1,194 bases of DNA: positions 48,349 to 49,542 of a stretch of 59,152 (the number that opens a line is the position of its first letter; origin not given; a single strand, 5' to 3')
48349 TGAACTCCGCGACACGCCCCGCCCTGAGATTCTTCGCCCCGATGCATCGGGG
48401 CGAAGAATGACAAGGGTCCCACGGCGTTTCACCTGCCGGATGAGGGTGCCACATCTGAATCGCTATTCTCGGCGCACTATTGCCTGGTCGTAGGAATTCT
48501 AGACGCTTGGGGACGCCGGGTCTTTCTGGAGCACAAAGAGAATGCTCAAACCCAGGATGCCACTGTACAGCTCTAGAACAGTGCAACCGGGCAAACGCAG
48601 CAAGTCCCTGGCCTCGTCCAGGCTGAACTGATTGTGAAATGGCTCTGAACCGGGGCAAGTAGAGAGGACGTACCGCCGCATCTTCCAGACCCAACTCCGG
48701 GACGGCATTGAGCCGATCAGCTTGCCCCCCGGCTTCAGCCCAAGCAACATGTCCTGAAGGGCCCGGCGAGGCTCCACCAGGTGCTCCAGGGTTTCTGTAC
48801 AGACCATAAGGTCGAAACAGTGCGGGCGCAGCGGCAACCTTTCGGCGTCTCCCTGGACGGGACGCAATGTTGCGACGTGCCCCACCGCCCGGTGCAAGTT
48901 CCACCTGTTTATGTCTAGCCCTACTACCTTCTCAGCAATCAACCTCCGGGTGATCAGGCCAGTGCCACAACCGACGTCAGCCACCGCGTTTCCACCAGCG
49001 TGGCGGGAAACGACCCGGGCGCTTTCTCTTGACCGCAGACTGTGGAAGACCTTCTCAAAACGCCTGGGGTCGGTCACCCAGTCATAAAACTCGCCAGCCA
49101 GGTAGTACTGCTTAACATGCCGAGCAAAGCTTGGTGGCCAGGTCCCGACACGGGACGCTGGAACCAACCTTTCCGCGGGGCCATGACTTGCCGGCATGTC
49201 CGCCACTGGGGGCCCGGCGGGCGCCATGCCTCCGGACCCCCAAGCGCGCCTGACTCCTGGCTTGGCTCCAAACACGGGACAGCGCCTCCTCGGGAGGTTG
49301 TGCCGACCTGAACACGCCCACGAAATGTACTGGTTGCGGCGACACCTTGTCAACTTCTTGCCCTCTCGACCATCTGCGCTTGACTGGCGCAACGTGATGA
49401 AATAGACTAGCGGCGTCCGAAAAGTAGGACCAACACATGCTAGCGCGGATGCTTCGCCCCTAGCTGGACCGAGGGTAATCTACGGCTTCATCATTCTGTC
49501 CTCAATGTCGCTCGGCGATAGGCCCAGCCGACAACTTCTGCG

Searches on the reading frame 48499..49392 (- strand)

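Call 40: search_protein_families(library=pfam, proteins=[window:48499-49392:-], max_evalue=0.0001)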
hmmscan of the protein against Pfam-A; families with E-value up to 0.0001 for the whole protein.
window:48499-49392:- (297 aa): 7 families
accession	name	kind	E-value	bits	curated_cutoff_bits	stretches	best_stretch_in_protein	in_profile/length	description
PF08241.18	Methyltransf_11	-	1.6e-17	64.3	21.2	1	139-226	2-94/95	Methyltransferase domain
PF13649.12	Methyltransf_25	-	3.6e-15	56.9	27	1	137-223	1-97/97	Methyltransferase domain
PF13489.12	Methyltransf_23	-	6.6e-13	49.1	27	1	130-273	19-162/164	Methyltransferase domain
PF13847.12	Methyltransf_31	-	1e-12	48.4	27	1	133-231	3-113/145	Methyltransferase domain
PF08242.18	Methyltransf_12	-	8e-12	46.2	30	1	139-225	2-98/98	Methyltransferase domain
PF07021.18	MetW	-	3.3e-06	27.3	21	1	133-245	13-124/193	Methionine biosynthesis protein MetW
PF01209.24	Ubie_methyltran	-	1.2e-05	25.2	20.1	1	129-226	43-150/233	ubiE/COQ5 methyltransferase family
